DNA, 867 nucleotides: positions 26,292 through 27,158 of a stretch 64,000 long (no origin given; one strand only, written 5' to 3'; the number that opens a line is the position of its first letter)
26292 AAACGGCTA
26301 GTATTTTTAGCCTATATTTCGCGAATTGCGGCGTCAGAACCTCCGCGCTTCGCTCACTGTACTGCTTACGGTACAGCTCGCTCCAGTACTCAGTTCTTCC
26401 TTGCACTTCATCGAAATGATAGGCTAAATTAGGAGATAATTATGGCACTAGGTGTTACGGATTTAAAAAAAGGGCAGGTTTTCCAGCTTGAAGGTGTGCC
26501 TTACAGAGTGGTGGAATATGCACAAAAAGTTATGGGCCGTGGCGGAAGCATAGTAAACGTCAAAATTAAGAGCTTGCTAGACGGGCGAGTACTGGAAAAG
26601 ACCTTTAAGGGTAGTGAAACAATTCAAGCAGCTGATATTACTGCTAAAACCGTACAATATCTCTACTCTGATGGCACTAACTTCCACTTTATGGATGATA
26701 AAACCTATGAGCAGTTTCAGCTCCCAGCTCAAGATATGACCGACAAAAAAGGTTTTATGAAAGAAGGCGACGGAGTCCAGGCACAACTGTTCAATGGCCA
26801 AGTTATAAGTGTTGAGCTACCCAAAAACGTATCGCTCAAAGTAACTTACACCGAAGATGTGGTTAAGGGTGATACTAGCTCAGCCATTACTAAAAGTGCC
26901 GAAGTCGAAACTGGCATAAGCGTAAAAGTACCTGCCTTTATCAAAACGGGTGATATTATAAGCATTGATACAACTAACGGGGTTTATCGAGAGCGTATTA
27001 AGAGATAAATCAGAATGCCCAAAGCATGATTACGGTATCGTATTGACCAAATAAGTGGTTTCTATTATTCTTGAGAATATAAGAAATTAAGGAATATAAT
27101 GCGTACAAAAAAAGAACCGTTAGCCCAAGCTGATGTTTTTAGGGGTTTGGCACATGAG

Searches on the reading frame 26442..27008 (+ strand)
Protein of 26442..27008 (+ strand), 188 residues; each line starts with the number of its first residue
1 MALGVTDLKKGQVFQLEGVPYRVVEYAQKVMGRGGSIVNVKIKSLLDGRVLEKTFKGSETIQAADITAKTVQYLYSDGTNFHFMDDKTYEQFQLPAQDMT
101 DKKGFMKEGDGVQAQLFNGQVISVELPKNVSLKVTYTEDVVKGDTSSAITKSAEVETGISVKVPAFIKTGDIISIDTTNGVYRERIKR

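Call 14: find_encoding_contigs(protein=window:26442-27008:+, flank=10000, max_places=10)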
Protein window:26442-27008:+ (188 aa): 1 contig read that carries it; 1 place shown.
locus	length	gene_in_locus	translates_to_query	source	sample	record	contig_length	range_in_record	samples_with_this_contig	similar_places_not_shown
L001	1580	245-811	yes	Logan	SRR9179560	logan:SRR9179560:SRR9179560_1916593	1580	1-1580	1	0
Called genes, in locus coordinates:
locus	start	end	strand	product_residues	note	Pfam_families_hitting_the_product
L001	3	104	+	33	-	?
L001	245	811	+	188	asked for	PF08207:EFP_N, PF01132:EFP, PF09285:Elong-fact-P_C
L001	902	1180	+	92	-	PF12840:HTH_20 (weak), PF25212:HVO_A0114, PF01022:HTH_5 (weak), PF13412:HTH_24 (weak)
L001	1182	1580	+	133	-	?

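Call 15: find_related_loci(query=window:26442-27005:+, collection=genome_contigs, flank=10000)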
Query window:26442-27005:+ (188 aa) in genome_contigs; peptide patterns used: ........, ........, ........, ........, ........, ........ (x = any residue, [..] = any of these).
387 stretches matched a pattern; 250 encode a relative of the query (tblastn E <= 1e-3); the best 80 are kept; 80 distinct loci.
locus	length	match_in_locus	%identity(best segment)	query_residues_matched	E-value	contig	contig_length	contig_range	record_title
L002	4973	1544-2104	83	1-187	3e-106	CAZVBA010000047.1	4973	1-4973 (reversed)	MAG TPA_asm: uncultured Candidatus Saccharibacteria bacterium isolate SRP200132_co1_559 genome assembly, contig: NODE_33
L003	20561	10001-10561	81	1-187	2e-101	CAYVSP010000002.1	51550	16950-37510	MAG TPA_asm: uncultured Candidatus Saccharibacteria bacterium isolate SRP200132_co1_486 genome assembly, contig: NODE_10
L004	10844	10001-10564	79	1-188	1e-99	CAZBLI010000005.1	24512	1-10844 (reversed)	MAG TPA_asm: uncultured Candidatus Saccharibacteria bacterium isolate binchicken_co118_5 genome assembly, contig: NODE_1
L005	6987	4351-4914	78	1-188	3e-99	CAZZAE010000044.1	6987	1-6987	MAG TPA_asm: uncultured Candidatus Saccharibacteria bacterium isolate SRP200132_co1_552 genome assembly, contig: NODE_20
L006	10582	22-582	75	1-187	9e-99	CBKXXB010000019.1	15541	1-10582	MAG TPA_asm: uncultured bacterium isolate SRR29175778_binner123_Refined_11 genome assembly, contig: ERZ27337285.296, who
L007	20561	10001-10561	75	1-187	1e-97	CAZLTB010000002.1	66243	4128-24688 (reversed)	MAG TPA_asm: uncultured Candidatus Saccharibacteria bacterium isolate SRP200132_co1_495 genome assembly, contig: NODE_59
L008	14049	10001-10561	78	1-187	2e-97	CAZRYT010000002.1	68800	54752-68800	MAG TPA_asm: uncultured Candidatus Saccharibacteria bacterium isolate SRP200132_co1_329 genome assembly, contig: NODE_54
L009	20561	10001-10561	76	1-187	1e-96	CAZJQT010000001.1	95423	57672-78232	MAG TPA_asm: uncultured Candidatus Saccharibacteria bacterium isolate SRP200132_co1_487 genome assembly, contig: NODE_25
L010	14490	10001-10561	75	1-187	3e-96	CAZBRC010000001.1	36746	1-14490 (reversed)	MAG TPA_asm: uncultured Candidatus Saccharibacteria bacterium isolate SRP292972_co3_132 genome assembly, contig: NODE_76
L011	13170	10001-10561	76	1-187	2e-96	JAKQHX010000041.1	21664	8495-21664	MAG: bacterium isolate USDE_metabat.59 k141_1703082, whole genome shotgun sequence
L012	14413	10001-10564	77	1-188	2e-96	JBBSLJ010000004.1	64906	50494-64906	MAG: Candidatus Saccharimonadales bacterium isolate metawrap_LS4_6 metawrap_LS4_6_K_1619551_L_64906_cov_14.7875, whole g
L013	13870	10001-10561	75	1-187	6e-96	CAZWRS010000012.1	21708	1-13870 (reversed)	MAG TPA_asm: uncultured Candidatus Saccharibacteria bacterium isolate SRP144015_co1_75 genome assembly, contig: NODE_121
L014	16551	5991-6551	75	1-187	2e-95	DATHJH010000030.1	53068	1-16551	MAG TPA_asm: Candidatus Limnocylindria bacterium isolate SMAG_U12547 k141_6587, whole genome shotgun sequence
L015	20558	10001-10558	76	1-187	2e-95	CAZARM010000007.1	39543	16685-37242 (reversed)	MAG TPA_asm: uncultured Candidatus Saccharibacteria bacterium isolate SRP200132_co1_173 genome assembly, contig: NODE_16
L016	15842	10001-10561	76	1-187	2e-95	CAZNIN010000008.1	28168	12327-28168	MAG TPA_asm: uncultured Candidatus Saccharibacteria bacterium isolate SRP144015_co1_53 genome assembly, contig: NODE_858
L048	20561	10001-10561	71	1-187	1e-87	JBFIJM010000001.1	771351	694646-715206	MAG: Candidatus Saccharimonadales bacterium isolate Mix_sand11.2021.09.Z.86 k141_1409330_length_771351_cov_17.0050, whol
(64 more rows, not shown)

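Call 62: search_protein_families(library=pfam, proteins=[L048:951-1715:+], max_evalue=0.001)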
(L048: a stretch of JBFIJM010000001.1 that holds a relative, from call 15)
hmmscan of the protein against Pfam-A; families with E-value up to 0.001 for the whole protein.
L048:951-1715:+ (255 aa): 1 family
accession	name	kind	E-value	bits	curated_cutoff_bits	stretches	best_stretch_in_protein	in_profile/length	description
PF03167.25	UDG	-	9.8e-33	113.6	24.3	1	38-241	2-136/141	Uracil DNA glycosylase superfamily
